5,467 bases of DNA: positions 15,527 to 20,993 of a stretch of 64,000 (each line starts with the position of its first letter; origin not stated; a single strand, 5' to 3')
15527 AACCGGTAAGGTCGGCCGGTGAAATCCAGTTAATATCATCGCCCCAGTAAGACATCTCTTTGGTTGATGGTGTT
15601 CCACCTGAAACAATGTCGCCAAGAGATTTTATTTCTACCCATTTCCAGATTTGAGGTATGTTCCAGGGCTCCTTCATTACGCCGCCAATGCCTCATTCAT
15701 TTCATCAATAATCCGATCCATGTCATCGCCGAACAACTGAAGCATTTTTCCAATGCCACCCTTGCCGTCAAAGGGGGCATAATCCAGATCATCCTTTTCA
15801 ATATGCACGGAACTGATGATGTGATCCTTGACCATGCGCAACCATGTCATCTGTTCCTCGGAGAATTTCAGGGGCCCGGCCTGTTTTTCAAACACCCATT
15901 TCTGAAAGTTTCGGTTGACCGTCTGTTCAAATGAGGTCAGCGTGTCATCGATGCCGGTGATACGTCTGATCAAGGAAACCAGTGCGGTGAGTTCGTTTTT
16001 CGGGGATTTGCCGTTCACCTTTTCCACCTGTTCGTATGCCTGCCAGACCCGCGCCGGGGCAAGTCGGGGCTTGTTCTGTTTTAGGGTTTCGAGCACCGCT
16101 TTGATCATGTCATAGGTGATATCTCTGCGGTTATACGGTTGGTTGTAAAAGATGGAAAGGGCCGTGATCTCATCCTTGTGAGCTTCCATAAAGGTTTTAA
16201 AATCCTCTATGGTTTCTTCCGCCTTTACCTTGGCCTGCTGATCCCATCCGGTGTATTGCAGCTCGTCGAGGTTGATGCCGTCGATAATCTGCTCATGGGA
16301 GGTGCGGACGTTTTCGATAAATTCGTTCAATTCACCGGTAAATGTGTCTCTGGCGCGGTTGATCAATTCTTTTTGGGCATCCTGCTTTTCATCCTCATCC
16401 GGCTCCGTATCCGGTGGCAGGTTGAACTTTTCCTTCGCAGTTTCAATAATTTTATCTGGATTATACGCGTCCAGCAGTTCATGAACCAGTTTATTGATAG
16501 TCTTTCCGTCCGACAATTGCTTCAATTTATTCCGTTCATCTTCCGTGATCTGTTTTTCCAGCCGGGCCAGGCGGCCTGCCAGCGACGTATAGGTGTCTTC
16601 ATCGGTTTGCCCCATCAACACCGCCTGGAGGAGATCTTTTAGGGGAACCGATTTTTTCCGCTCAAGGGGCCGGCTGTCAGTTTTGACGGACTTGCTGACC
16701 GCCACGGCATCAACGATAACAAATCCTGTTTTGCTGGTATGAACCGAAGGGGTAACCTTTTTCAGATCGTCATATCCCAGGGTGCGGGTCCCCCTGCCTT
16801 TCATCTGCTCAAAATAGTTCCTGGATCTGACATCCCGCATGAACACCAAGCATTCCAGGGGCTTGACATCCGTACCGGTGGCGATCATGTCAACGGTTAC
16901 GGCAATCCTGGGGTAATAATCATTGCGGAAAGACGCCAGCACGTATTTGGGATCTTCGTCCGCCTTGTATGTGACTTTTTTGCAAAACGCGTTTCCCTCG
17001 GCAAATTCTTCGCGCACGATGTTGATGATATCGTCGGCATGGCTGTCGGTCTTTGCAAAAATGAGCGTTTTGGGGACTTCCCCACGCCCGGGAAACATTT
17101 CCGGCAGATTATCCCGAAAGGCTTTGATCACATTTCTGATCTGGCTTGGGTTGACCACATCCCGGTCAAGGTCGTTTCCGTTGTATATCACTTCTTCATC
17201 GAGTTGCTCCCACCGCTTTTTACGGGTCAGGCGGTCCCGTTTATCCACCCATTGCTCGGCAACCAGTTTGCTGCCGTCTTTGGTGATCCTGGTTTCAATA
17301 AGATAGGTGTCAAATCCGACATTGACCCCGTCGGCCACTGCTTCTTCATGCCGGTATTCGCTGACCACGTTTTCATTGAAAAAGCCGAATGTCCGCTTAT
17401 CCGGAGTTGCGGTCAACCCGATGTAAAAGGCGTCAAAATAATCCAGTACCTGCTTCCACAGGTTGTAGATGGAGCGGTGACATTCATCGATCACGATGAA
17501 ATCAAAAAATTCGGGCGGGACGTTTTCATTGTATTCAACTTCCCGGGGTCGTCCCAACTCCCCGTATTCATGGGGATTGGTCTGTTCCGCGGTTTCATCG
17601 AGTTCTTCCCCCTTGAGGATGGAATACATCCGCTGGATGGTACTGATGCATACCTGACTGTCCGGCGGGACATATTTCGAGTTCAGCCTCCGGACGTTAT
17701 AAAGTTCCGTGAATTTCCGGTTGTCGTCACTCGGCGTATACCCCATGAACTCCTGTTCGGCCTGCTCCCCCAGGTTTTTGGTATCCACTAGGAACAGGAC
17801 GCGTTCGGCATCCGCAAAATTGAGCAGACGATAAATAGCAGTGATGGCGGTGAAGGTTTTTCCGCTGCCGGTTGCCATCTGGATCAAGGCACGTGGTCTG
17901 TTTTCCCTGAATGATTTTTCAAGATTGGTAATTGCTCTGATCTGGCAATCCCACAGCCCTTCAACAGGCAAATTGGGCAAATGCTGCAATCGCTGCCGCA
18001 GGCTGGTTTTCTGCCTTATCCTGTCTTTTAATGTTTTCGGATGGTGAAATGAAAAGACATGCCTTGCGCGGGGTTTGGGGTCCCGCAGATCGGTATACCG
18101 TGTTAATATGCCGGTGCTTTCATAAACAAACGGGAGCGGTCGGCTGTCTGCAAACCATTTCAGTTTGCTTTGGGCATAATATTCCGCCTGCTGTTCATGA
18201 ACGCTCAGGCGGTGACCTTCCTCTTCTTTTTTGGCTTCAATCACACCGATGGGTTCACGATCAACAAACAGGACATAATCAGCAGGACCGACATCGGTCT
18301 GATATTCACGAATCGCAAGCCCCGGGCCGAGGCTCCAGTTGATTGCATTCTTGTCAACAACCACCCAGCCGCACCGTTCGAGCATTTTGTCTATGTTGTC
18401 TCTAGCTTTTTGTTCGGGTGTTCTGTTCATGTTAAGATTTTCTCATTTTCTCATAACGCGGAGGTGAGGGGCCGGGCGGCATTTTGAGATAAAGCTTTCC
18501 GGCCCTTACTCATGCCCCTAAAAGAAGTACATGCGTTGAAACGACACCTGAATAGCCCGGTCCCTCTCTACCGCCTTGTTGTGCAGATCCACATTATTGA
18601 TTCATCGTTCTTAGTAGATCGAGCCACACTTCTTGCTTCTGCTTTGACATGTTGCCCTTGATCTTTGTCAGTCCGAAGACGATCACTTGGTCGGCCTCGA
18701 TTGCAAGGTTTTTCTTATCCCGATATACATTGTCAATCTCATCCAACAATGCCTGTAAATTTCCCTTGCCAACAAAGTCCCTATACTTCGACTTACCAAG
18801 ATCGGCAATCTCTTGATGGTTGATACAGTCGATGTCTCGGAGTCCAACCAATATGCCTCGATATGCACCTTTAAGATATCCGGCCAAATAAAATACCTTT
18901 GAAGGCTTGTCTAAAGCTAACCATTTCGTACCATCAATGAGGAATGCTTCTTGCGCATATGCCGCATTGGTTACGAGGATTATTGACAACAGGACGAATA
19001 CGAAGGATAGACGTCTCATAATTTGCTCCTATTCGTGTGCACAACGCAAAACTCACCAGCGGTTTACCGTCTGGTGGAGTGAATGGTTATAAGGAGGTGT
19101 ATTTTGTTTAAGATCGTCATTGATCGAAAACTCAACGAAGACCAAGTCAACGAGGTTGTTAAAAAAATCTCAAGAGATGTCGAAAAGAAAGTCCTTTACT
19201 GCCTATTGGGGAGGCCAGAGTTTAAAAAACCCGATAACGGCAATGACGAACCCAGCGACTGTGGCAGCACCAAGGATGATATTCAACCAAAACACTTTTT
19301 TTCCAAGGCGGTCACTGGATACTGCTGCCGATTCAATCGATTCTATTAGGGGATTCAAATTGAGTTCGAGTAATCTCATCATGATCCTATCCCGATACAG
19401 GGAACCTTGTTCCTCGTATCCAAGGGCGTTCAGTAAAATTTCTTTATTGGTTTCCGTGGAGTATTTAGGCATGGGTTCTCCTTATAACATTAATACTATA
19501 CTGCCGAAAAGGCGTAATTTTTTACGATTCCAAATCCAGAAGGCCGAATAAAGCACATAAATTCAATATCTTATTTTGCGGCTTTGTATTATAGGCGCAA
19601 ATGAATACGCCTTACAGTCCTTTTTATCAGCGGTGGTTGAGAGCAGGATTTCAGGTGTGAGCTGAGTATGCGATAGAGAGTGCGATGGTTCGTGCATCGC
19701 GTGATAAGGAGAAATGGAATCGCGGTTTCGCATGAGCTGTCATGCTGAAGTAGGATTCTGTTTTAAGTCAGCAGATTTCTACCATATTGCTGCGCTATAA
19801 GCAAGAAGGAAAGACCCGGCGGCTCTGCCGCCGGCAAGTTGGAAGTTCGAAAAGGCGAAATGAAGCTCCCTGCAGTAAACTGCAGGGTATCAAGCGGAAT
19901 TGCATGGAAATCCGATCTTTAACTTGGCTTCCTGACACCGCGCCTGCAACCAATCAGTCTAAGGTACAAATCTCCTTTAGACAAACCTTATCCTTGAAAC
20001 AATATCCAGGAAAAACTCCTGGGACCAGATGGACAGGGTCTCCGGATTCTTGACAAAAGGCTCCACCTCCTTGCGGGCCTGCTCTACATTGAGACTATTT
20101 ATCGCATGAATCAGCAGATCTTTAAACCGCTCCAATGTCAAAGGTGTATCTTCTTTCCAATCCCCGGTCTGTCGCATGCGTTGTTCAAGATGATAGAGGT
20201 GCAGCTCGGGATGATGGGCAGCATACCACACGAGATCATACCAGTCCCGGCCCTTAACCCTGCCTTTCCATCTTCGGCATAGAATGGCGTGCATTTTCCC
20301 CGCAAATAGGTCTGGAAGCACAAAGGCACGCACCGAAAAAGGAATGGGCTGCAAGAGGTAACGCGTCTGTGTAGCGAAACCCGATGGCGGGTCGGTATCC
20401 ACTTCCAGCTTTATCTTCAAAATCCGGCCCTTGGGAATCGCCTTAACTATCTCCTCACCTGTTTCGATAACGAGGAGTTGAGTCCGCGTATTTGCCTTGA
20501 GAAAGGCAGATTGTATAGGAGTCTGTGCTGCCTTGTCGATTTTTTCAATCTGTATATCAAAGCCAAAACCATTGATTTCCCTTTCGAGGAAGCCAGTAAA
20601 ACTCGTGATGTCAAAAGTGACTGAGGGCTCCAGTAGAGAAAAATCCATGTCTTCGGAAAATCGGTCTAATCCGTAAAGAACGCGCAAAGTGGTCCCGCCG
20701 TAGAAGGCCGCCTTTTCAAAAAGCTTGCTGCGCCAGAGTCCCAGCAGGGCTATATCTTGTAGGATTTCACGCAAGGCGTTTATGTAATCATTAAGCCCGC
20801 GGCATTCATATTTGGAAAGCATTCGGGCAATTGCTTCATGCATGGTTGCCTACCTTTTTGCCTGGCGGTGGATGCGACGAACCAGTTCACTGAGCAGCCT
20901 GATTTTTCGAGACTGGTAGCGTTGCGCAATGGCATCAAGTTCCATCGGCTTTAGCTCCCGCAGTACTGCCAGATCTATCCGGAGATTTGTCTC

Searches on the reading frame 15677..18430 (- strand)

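Call 9: search_protein_families(library=pfam, proteins=[window:15677-18430:-], max_evalue=0.01)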
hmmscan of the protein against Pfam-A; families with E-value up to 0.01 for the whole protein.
window:15677-18430:- (917 aa): 6 families
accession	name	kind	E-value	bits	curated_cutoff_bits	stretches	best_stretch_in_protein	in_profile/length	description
PF08463.15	EcoEI_R_C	-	1.9e-44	152.1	24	1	738-915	1-162/163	EcoEI R protein C-terminal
PF04851.21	ResIII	-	9.5e-40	136.6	22.5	1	161-344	6-163/164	Type III restriction enzyme, res subunit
PF18766.7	SWI2_SNF2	-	1.3e-19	71.2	26.7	1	163-383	2-200/221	SWI2/SNF2 ATPase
PF00270.35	DEAD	-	3.7e-11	43.5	26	1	162-345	3-162/167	DEAD/DEAH box helicase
PF04313.20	HSDR_N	-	1.3e-07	32.1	25.1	1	48-120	126-197/198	Type I restriction enzyme R protein N terminus (HSDR_N)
PF00271.37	Helicase_C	-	0.0001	22.9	23.5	1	448-549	11-108/110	Helicase conserved C-terminal domain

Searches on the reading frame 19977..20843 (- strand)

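Call 11: search_protein_families(library=pfam, proteins=[window:19977-20843:-], max_evalue=0.01)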
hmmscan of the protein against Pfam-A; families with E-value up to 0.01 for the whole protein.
window:19977-20843:- (288 aa): 1 family
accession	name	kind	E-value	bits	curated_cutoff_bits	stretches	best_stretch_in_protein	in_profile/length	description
PF08843.17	AbiEii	-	1.2e-32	114.2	22.5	1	32-266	2-229/238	Nucleotidyl transferase AbiEii toxin, Type IV TA system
